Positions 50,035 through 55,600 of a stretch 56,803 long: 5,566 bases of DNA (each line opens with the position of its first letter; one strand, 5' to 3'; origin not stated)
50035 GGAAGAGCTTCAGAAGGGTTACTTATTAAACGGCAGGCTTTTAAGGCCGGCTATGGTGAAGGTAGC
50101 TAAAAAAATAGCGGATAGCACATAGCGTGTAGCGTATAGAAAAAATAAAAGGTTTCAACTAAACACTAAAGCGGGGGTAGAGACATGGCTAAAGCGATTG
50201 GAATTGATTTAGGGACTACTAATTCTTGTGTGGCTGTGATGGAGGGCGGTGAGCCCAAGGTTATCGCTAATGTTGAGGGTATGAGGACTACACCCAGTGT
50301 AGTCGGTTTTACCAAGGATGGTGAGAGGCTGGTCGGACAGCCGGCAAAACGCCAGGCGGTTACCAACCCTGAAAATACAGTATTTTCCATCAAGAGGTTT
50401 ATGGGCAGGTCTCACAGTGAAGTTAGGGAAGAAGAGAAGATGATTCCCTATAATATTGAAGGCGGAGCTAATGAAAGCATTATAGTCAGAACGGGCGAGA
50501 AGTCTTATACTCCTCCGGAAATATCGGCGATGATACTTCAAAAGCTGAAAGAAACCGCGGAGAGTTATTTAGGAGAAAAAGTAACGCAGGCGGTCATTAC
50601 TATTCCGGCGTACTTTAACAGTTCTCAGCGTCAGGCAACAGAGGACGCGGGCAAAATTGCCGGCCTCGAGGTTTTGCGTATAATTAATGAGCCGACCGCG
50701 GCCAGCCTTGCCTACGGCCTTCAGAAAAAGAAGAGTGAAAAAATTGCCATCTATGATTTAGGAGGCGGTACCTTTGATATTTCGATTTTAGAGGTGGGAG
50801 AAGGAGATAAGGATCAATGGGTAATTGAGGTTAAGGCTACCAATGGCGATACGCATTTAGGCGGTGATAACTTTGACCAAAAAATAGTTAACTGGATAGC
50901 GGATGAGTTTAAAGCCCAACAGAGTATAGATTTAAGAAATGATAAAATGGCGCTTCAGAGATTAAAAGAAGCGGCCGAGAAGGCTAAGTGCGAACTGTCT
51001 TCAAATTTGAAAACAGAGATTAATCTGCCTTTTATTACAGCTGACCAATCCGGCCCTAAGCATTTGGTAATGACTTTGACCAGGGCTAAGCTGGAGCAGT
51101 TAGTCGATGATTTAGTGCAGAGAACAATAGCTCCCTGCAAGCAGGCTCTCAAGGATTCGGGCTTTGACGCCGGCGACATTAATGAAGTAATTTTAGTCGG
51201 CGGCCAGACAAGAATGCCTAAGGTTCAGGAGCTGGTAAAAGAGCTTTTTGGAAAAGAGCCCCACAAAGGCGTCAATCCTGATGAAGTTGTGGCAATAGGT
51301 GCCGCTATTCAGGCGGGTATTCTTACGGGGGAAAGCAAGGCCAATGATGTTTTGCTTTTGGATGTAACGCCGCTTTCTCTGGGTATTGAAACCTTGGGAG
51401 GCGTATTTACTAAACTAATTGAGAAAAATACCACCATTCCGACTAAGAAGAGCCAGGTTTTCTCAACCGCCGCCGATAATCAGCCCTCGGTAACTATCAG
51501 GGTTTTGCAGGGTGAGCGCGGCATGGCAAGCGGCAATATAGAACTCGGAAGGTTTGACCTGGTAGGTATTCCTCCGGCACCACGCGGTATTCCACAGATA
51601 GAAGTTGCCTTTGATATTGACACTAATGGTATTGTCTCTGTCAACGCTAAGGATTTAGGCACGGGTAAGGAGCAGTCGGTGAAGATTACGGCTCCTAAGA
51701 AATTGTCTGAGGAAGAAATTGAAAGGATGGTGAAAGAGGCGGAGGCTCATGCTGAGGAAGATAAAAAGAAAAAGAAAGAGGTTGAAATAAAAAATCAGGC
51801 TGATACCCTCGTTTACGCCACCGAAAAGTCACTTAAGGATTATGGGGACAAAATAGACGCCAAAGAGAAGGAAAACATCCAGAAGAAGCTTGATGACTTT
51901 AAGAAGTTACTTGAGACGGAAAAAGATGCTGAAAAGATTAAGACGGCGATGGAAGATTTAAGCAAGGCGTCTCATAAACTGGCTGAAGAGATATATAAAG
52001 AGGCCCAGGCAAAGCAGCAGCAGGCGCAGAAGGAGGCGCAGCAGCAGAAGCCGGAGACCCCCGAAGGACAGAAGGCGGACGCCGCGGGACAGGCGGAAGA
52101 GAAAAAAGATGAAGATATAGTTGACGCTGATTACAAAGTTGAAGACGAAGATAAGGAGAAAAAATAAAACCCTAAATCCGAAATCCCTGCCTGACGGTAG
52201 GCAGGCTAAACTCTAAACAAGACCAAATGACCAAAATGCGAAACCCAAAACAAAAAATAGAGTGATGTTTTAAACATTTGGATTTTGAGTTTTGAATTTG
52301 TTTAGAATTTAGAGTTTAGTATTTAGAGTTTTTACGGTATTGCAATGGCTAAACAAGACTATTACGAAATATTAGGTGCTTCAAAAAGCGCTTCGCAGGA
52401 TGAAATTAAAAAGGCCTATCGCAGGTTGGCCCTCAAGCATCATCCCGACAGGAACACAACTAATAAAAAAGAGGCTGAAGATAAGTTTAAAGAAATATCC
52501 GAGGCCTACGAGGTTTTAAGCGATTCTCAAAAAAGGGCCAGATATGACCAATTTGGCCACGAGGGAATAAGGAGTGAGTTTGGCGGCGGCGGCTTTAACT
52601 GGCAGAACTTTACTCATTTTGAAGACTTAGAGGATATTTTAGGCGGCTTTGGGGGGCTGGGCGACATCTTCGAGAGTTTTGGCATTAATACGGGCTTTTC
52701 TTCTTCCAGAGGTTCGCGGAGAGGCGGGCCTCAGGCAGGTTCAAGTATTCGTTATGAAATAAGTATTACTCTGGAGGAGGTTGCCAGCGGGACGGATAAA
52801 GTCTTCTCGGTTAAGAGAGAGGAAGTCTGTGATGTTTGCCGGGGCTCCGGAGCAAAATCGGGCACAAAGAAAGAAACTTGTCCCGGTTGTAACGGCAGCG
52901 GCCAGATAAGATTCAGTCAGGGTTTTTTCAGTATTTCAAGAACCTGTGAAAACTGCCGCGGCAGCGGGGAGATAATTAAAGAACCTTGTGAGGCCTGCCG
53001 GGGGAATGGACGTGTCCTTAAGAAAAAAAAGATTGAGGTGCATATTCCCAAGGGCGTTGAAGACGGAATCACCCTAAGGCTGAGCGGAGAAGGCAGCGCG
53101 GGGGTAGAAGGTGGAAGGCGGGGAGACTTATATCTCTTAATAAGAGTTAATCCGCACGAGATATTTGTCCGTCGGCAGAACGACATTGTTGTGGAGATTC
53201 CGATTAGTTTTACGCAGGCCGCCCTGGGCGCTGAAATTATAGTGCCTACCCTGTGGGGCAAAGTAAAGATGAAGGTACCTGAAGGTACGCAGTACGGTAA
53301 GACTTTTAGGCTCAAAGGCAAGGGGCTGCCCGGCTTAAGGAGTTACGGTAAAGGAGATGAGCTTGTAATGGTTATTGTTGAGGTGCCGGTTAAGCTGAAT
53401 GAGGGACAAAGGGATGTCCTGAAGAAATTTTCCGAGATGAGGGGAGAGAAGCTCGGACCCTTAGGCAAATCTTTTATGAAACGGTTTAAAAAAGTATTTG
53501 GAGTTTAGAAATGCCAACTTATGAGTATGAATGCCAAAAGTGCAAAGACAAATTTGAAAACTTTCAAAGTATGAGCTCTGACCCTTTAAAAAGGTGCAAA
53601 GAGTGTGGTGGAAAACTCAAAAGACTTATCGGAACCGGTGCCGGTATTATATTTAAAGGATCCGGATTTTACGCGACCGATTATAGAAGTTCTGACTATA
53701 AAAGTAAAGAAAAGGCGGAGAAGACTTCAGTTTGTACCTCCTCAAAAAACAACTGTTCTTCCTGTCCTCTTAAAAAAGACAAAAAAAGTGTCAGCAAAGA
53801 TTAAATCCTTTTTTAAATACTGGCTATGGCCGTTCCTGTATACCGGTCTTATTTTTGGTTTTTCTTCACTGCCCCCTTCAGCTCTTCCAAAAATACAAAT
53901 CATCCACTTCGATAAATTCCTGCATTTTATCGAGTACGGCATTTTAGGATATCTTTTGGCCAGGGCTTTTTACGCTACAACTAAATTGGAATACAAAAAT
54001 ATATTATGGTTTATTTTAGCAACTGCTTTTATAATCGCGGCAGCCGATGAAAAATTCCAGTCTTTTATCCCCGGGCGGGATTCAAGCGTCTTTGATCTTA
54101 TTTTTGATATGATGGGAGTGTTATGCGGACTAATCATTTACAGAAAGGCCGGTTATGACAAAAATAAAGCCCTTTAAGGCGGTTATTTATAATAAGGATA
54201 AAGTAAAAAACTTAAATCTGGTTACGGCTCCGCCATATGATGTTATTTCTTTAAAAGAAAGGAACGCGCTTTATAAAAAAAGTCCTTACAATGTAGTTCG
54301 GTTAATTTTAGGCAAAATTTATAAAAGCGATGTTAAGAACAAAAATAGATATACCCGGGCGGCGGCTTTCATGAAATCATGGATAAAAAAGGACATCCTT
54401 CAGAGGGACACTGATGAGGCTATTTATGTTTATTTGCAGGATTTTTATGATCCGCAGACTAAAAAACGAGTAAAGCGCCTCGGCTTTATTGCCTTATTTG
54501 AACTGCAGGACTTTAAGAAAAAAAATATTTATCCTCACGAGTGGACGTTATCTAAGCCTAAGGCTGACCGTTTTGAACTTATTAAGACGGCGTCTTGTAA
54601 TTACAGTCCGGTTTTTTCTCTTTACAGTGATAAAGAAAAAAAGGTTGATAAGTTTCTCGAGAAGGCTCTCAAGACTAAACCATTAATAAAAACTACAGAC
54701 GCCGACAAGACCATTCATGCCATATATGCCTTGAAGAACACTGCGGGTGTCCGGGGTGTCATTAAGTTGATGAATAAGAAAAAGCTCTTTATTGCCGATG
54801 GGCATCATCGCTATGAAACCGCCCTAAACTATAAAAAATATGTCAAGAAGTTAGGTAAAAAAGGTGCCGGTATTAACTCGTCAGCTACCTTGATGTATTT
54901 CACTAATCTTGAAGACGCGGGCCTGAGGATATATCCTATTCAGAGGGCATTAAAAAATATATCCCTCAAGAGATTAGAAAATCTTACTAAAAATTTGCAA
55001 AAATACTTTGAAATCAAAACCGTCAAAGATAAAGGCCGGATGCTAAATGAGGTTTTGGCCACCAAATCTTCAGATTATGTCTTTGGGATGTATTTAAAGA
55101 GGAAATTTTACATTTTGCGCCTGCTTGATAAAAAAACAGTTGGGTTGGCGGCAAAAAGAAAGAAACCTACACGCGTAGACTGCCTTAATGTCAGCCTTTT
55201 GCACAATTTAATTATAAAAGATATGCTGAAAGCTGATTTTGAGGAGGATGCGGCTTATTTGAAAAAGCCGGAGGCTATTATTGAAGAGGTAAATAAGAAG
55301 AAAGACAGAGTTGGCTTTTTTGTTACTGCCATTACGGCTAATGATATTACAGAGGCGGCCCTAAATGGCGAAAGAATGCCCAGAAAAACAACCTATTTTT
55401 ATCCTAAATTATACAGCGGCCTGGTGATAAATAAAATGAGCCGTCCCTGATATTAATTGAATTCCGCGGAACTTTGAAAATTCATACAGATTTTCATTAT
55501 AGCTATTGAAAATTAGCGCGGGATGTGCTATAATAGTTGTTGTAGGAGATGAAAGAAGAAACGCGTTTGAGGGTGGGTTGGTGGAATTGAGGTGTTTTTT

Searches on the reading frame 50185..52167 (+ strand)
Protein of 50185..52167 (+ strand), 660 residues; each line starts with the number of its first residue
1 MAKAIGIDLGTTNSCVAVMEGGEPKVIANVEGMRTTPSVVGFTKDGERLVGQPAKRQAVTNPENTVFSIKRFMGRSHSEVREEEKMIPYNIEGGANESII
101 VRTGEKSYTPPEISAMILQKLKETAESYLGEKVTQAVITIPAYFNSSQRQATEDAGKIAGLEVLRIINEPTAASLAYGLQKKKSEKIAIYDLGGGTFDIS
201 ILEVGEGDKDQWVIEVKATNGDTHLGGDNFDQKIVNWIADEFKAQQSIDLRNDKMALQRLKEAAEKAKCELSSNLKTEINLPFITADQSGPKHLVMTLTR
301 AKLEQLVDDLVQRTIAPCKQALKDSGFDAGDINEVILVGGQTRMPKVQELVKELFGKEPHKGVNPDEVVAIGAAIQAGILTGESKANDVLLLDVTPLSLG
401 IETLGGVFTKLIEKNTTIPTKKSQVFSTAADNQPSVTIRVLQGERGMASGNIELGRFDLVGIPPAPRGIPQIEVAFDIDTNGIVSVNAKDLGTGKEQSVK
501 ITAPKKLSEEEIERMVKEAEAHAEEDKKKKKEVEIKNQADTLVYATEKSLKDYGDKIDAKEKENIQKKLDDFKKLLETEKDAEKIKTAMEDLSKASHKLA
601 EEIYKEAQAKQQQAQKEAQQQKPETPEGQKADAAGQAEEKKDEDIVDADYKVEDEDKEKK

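Call 32: search_protein_families(library=pfam, proteins=[window:50185-52167:+], max_evalue=0.01)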
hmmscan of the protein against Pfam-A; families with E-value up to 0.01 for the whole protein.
window:50185-52167:+ (660 aa): 3 families
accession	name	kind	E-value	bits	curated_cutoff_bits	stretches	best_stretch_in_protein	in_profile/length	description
PF00012.26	HSP70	-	1e-264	879.8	20.6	1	4-604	1-598/599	Hsp70 protein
PF06723.19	MreB_Mbl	-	3.4e-16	59.4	27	1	117-375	77-317/327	MreB/Mbl protein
PF14450.12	FtsA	-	0.00071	20.4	31.8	0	6-134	2-108/127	Cell division protein FtsA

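Call 33: find_related_loci(query=window:50185-52167:+, collection=genome_contigs, flank=500)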
Query window:50185-52167:+ (660 aa) in genome_contigs; peptide patterns used: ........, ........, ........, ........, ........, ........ (x = any residue, [..] = any of these).
600 stretches matched a pattern (row limit reached: there are more); 588 encode a relative of the query (tblastn E <= 1e-3); the best 80 are kept; 80 distinct loci.
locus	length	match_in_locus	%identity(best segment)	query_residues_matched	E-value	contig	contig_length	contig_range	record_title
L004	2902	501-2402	73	3-652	0e+0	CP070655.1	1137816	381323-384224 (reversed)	MAG: Candidatus Omnitrophota bacterium isolate bin81 chromosome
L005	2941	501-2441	71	1-658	0e+0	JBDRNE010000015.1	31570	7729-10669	MAG: Candidatus Omnitrophota bacterium isolate MEGAHIT-group-1.87 k141_8875334, whole genome shotgun sequence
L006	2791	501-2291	73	1-605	0e+0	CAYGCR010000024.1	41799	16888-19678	MAG TPA_asm: uncultured Ignavibacteria bacterium isolate ERP108616_co2_224 genome assembly, contig: NODE_1039_length_417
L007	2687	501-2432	71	1-658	0e+0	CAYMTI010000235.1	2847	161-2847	MAG TPA_asm: uncultured Planctomycetia bacterium isolate binchicken_co291_57 genome assembly, contig: NODE_19096_length_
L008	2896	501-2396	67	1-650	0e+0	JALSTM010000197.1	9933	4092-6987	MAG: Desulfobacterales bacterium isolate 356-308_metabat2_scaf2bin.107 356-308_scaffold_4607_c1, whole genome shotgun se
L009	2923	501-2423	67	1-657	0e+0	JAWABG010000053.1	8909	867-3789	MAG: Candidatus Woesearchaeota archaeon isolate JZ-4_201803_bins_322 JZ-4_201803_bins_322_scaffold_56, whole genome shot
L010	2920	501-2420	65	1-660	0e+0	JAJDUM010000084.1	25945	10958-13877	MAG: Candidatus Poribacteria bacterium isolate jk18x1bzbins.78 k141_736673, whole genome shotgun sequence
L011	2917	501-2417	66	1-657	0e+0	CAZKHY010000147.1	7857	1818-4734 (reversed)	MAG TPA_asm: uncultured Nitrospira sp. isolate SRP093762_co1_15 genome assembly, contig: NODE_5152_length_7857_cov_10.67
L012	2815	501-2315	70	1-612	0e+0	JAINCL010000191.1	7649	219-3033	MAG: Deferribacterales bacterium isolate BIN5 3408, whole genome shotgun sequence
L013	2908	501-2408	66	1-650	0e+0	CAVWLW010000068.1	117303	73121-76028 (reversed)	MAG: uncultured delta proteobacterium isolate MFD08691.bin.1.5 genome assembly, contig: contig_79297, whole genome shotg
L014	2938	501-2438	66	1-654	0e+0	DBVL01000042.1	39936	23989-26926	MAG TPA_asm: Spirochaetales bacterium UBA1265 UBA1265_contig_29590, whole genome shotgun sequence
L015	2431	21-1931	64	1-659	0e+0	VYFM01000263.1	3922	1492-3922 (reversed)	MAG: Candidatus Poribacteria bacterium isolate SB0677_bin_25 NODE_6850_length_3922_cov_12.417636, whole genome shotgun s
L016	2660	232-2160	65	1-652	0e+0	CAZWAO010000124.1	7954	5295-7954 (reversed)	MAG TPA_asm: uncultured Ignavibacteria bacterium isolate binchicken_co81_427 genome assembly, contig: NODE_15912_length_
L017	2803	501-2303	69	1-607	0e+0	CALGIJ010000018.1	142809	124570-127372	MAG TPA_asm: uncultured Desulfobacterales bacterium isolate SRR3330205_bin.88_CONCOCT_v1.1_MAG genome assembly, contig:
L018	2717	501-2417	66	1-650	0e+0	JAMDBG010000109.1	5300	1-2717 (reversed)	MAG: Deltaproteobacteria bacterium isolate FK_Sedi_B_Bin.221 NODE_68630_length_5300_cov_0.959211, whole genome shotgun s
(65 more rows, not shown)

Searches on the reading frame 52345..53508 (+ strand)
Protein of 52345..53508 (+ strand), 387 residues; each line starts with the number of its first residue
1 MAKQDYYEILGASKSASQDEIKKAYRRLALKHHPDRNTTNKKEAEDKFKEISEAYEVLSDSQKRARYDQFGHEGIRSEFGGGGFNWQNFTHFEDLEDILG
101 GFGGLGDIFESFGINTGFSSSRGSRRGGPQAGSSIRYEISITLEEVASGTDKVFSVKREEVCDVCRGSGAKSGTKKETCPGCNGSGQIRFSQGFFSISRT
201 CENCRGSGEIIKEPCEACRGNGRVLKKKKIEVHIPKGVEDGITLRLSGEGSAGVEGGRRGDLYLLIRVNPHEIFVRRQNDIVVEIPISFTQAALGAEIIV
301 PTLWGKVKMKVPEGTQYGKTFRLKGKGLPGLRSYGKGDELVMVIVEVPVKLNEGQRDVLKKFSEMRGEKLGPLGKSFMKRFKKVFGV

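Call 32: search_protein_families(library=pfam, proteins=[window:52345-53508:+], max_evalue=0.01)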
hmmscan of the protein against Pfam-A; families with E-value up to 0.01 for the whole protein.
window:52345-53508:+ (387 aa): 4 families
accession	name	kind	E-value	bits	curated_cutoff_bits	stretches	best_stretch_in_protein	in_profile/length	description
PF01556.23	DnaJ_C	-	1.2e-49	168.7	26.6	1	135-348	1-152/152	DnaJ C terminal domain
PF00226.36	DnaJ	-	2.2e-28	98.6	27.8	1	5-68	1-63/63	DnaJ domain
PF00684.25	DnaJ_CXXCXGXG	-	1.4e-15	57.7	32.7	1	162-222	1-65/65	DnaJ central domain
PF15777.11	Anti-TRAP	-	5.4e-05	23.6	32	1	159-193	10-47/59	Tryptophan RNA-binding attenuator protein inhibitory protein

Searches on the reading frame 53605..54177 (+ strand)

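Call 32: search_protein_families(library=pfam, proteins=[window:53605-54177:+], max_evalue=0.01)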
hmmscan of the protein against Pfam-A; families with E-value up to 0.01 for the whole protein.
window:53605-54177:+ (190 aa): 1 family
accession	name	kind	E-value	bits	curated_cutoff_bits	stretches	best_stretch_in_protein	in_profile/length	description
PF04892.17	VanZ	-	6.8e-14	53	30.1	1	69-180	33-123/126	VanZ like family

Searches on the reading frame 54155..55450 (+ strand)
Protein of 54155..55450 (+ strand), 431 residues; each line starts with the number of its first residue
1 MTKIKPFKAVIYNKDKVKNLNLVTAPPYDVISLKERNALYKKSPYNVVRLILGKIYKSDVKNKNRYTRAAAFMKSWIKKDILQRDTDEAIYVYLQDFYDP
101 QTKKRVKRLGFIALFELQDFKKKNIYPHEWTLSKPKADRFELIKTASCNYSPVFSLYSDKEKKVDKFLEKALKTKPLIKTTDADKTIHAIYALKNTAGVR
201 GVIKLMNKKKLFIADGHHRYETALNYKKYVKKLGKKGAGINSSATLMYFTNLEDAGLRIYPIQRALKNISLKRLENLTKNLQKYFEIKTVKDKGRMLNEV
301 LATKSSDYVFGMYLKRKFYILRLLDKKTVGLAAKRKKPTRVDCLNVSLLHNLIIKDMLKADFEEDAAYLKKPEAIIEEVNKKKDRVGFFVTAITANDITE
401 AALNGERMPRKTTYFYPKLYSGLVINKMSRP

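Call 32: search_protein_families(library=pfam, proteins=[window:54155-55450:+], max_evalue=0.01)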
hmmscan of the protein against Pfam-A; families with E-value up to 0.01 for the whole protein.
window:54155-55450:+ (431 aa): 1 family
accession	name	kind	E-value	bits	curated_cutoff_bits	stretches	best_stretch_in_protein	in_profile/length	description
PF06245.16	DUF1015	-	3.2e-83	279.8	25.8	1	4-329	1-315/325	Protein of unknown function (DUF1015)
